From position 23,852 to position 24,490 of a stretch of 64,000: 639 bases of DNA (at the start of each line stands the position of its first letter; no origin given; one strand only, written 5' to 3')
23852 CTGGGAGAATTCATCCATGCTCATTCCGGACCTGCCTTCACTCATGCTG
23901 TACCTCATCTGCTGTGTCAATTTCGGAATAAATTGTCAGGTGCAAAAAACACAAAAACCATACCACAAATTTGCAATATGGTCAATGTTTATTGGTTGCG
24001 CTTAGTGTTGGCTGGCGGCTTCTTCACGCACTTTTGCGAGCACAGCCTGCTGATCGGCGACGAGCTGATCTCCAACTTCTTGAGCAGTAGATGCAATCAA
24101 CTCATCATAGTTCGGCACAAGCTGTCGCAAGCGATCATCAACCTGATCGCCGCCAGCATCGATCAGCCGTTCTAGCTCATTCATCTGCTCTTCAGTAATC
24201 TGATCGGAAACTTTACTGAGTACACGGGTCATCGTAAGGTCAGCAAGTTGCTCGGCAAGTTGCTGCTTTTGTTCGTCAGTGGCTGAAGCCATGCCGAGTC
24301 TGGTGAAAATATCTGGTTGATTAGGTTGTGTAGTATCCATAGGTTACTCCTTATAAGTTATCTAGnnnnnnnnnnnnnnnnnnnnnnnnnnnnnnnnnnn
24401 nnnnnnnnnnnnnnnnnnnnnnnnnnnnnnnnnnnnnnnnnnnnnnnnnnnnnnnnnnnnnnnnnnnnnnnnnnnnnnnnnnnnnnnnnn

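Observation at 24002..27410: Large 1014-aa coiled-coil, two-TM protein plus a small acidic partner adjoining the foreign block, with no recognisable family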

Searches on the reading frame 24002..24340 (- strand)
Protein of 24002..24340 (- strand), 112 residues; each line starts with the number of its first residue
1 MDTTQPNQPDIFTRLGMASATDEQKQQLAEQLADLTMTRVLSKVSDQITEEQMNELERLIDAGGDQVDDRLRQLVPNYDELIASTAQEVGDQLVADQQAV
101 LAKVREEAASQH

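Call 3: search_protein_families(library=pfam, proteins=[window:24002-24340:-], max_evalue=1)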
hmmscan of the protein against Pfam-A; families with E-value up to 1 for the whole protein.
window:24002-24340:- (112 aa): 4 families
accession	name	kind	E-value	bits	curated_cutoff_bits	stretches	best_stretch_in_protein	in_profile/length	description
PF18908.5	DUF5663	-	4.7e-05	24.3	23.7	1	14-88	4-79/84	Protein of unknown function (DUF5663)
PF20936.3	GCIP_C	-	0.024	15.5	36.2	1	21-85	16-81/106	Grap2 and cyclin-D-interacting, C-terminal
PF20575.4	HTH_63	-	0.028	14.5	23.9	1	5-73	5-73/148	Helix-turn-helix domain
PF24905.1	TTC3_9th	-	0.13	12.5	27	1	31-54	35-58/60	TTC3, helical domain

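Call 4: search_protein_families(library=ncbifam, proteins=[window:24002-24340:-], max_evalue=1)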
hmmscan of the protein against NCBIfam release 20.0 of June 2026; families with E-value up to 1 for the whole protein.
window:24002-24340:- (112 aa): 2 families
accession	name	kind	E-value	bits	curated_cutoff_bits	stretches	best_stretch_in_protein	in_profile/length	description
TIGR00013.1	taut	subfamily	0.019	15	56.9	1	20-47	13-39/64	2-hydroxymuconate tautomerase family protein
TIGR03061.1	pip_yhgE_Nterm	subfamily_domain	0.03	14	96.15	1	14-56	121-163/164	YhgE/Pip family protein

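Call 5: search_protein_families(library=phrogs, proteins=[window:24002-24340:-], max_evalue=1)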
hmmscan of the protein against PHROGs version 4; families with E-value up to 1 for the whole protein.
window:24002-24340:- (112 aa): 8 families
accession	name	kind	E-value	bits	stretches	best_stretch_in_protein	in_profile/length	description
phrog_27594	-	unknown function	0.034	15.6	0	41-70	3-32/102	-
phrog_7383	-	unknown function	0.058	14.1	1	12-88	81-154/162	-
phrog_3983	-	unknown function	0.11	13.1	1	17-60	114-156/165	-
phrog_15651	-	tail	0.14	14.1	1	43-77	9-43/96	tail fiber protein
phrog_26329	-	unknown function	0.14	13.5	1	20-55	16-51/74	-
phrog_19361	-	unknown function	0.21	12.6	1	30-54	34-57/61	-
phrog_9027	-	unknown function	0.22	12.9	1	21-67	17-64/72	-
phrog_21504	-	unknown function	0.27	11.8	1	45-101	24-75/142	-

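Call 64: find_related_loci(query=A5, collection=metagenome_contigs, flank=8000)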
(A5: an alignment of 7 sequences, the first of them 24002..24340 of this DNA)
Query A5 (112 aa) in metagenome_contigs; peptide patterns used: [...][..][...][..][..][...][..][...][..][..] (x = any residue, [..] = any of these).
600 stretches matched a pattern, but none encodes a relative of the query by tblastn (E <= 1e-3).

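Call 65: find_homologous_proteins(query=A5, max_evalue=0.001)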
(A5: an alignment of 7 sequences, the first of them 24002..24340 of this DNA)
Query A5 (7 sequences) (112 aa, profile of the alignment): 40 proteins with E <= 0.001 among 6015 candidates.
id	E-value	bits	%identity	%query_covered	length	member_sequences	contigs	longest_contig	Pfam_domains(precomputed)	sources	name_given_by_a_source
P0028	7.4e-48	179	87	100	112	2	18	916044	PF18908.7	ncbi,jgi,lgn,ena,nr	ncbi:hypothetical protein IPM44_01465 [bacterium]|nr:MAG: hypothetical protein IPM44_01465 [bacteriu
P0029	2.2e-46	174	96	100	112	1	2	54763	PF18908.7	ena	-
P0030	3.0e-46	174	83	100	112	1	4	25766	PF18908.7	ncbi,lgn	-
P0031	4.1e-46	174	86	100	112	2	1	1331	PF18908.7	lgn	-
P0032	4.5e-46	173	100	100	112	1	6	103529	PF18908.7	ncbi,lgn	-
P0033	4.6e-46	173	99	100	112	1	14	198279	PF18908.7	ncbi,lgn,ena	-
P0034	7.5e-46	173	99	100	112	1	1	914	PF18908.7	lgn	-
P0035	8.2e-46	173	98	100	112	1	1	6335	PF18908.7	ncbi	-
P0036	1.9e-45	171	98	100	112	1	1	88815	PF18908.7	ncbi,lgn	-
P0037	2.5e-45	171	88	100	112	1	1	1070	PF18908.7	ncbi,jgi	jgi:hypothetical protein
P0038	3.2e-45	171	89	100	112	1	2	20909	PF18908.7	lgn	-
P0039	7.4e-45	169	96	100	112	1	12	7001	PF18908.7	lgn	-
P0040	1.1e-44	169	96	100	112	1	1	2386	PF18908.7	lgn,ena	-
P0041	1.5e-44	169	96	100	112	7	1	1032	PF18908.7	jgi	jgi:hypothetical protein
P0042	1.8e-43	165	66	99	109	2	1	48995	PF18908.7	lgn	-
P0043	4.2e-43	164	87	98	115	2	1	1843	PF18908.7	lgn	-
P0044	1.1e-41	159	59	93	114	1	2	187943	PF18908.7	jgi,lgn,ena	-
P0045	1.2e-41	159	88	88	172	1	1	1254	PF18908.7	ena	-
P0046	5.1e-40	154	71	98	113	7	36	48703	PF18908.7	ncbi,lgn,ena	-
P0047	7.6e-40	153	60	93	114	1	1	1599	PF18908.7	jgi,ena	-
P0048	6.6e-39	150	100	87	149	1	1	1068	PF18908.7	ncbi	-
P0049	1.9e-37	146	68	99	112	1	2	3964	PF18908.7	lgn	-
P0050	5.4e-37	144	65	98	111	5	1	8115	PF18908.7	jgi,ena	jgi:succinate dehydrogenase flavin-adding protein (antitoxin of CptAB toxin-antitoxin module)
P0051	1.8e-35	139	61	98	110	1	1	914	PF18908.7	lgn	-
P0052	2.7e-35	139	65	93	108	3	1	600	PF18908.7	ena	-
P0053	2.1e-34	136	-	-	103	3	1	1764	PF18908.7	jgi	-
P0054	2.1e-33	133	60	92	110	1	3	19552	PF18908.7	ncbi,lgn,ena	-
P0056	7.7e-33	131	61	94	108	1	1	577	PF18908.7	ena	-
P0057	2.0e-30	123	62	92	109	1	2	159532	PF18908.7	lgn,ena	-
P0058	8.0e-29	118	54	87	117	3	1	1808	PF18908.7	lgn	-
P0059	1.2e-27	114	25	90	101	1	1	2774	PF18908.7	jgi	-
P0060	2.3e-26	110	38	35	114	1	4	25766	PF18908.7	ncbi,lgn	-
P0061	5.2e-26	109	52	97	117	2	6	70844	PF18908.7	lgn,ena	-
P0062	2.7e-19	87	36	42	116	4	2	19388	PF18908.7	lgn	-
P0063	5.9e-17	80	36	34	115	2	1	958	PF18908.7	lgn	-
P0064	4.9e-16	77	-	-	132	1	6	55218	PF18908.7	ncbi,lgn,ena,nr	ncbi:hypothetical protein IT415_00135 [bacterium]|nr:hypothetical protein [bacterium]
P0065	2.3e-14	71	-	-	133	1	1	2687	PF18908.7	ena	-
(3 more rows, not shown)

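Call 66: find_encoding_contigs(protein=P0064, flank=8000, max_places=1)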
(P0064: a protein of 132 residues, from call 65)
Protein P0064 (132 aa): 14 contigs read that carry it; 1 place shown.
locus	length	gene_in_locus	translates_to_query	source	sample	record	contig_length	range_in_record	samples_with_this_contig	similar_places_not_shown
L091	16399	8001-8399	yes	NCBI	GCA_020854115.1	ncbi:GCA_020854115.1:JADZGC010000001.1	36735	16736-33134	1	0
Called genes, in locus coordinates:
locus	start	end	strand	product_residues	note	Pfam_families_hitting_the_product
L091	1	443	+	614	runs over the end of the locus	PF03717:PBP_dimer, PF00905:Transpeptidase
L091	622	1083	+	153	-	PF03449:GreA_GreB_N, PF01272:GreA_GreB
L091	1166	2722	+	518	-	PF01406:tRNA-synt_1e (faint), PF01921:tRNA-synt_1f, PF09334:tRNA-synt_1g (faint)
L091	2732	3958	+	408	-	PF02403:Seryl_tRNA_N, PF00587:tRNA-synt_2b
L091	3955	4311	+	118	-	PF02482:Ribosomal_S30AE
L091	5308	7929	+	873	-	PF07517:SecA_DEAD, PF01043:SecA_PP_bind, PF21090:P-loop_SecA, PF07516:SecA_SW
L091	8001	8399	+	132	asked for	PF18908:DUF5663 (weak)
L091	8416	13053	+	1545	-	-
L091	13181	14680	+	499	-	-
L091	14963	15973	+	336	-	-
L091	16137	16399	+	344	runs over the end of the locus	-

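Call 67: find_encoding_contigs(protein=P0062, flank=8000, max_places=1)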
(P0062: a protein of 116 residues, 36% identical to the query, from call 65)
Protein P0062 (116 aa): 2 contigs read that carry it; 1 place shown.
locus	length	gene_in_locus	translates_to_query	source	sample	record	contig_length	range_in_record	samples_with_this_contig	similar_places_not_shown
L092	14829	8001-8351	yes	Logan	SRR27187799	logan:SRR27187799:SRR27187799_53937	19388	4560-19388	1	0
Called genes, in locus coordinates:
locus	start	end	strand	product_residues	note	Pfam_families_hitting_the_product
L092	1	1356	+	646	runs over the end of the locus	PF03717:PBP_dimer, PF00905:Transpeptidase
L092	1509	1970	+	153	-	PF03449:GreA_GreB_N, PF01272:GreA_GreB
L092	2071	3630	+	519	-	PF01406:tRNA-synt_1e (faint), PF01921:tRNA-synt_1f, PF09334:tRNA-synt_1g (faint), PF19269:Anticodon_2 (faint)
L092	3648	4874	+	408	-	PF02403:Seryl_tRNA_N (weak), PF00587:tRNA-synt_2b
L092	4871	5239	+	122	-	PF02482:Ribosomal_S30AE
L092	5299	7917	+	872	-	PF07517:SecA_DEAD, PF01043:SecA_PP_bind, PF21090:P-loop_SecA, PF07516:SecA_SW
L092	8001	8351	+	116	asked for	PF18908:DUF5663 (weak)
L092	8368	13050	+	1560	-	-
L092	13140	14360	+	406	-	-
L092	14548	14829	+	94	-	?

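Call 68: find_encoding_contigs(protein=P0061, flank=8000, max_places=1)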
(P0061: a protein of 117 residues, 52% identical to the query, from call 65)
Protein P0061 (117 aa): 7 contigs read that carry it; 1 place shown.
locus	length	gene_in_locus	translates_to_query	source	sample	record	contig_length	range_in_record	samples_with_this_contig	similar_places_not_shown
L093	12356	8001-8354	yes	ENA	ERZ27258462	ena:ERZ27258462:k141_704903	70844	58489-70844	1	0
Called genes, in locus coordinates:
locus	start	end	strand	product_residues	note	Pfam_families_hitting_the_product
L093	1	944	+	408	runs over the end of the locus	PF02403:Seryl_tRNA_N, PF00587:tRNA-synt_2b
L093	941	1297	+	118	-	PF02482:Ribosomal_S30AE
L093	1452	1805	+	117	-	-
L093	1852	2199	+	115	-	-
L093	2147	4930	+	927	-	PF07517:SecA_DEAD, PF01043:SecA_PP_bind, PF21090:P-loop_SecA, PF07516:SecA_SW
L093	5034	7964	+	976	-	-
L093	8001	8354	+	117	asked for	PF18908:DUF5663 (weak)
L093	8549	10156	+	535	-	-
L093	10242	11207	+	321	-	-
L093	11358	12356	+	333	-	?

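Call 80: search_solved_structures(query=A5, max_evalue=10)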
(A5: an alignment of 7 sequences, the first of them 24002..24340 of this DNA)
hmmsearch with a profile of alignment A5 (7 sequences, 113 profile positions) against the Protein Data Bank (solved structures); distinct sequences matched with E-value up to 10: 43.
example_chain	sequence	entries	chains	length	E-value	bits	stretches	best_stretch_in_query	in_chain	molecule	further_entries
1pqw_A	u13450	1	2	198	0.47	13.8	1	8-53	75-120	polyketide synthase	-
5j10_A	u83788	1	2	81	0.57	13.5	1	51-95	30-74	peptide design 2L4HC2_24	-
4oki_A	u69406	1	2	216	0.58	13.5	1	8-53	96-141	Phthiocerol synthesis polyketide synthase type I PpsC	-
4hex_A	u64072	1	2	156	1.1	12.6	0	41-65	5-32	Calmodulin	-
2fyh_A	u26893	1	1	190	1.1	12.6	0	32-62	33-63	putative integral membrane transport protein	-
5gmo_A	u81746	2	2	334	1.5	12.2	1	28-72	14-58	Protein induced by osmotic stress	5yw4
5ywl_A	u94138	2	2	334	1.5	12.2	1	28-72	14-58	Protein induced by osmotic stress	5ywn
2xv9_A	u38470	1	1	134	1.6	12.1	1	41-75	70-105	ABA-1A1 REPEAT UNIT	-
6ctz_A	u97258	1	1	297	1.6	12.1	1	8-49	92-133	Gentamicin resistance protein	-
9hxw_E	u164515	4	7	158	1.7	12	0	42-65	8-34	Calmodulin-1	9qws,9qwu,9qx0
3tdw_A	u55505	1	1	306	1.7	12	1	8-49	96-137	Gentamicin resistance protein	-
4e50_A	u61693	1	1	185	1.9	11.8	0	41-65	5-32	Calmodulin, Linker, IQ motif of Neurogranin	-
4e53_A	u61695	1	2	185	1.9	11.8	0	41-65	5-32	Calmodulin, Linker, IQ motif of Neuromodulin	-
4rgk_A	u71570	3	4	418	2.2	11.6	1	67-99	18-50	Uncharacterized protein | DUF1479 domain-containing protein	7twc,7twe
8xji_L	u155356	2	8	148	2.4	11.5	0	38-95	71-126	Calmodulin-1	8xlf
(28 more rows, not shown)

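Call 102: search_protein_families(library=padloc, proteins=[window:24002-24340:-], max_evalue=0.1)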
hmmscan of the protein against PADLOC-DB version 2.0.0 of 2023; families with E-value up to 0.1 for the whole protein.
window:24002-24340:- (112 aa): 3 families
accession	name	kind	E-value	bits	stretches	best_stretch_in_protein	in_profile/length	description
PDLC04087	SIR2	-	0.011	12.7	1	15-89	77-151/343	-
PDLC04081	SIR2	-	0.015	12.5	1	19-94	88-161/345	-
PDLC00854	E1-E2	-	0.021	11.7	1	25-74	424-474/605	E1-E2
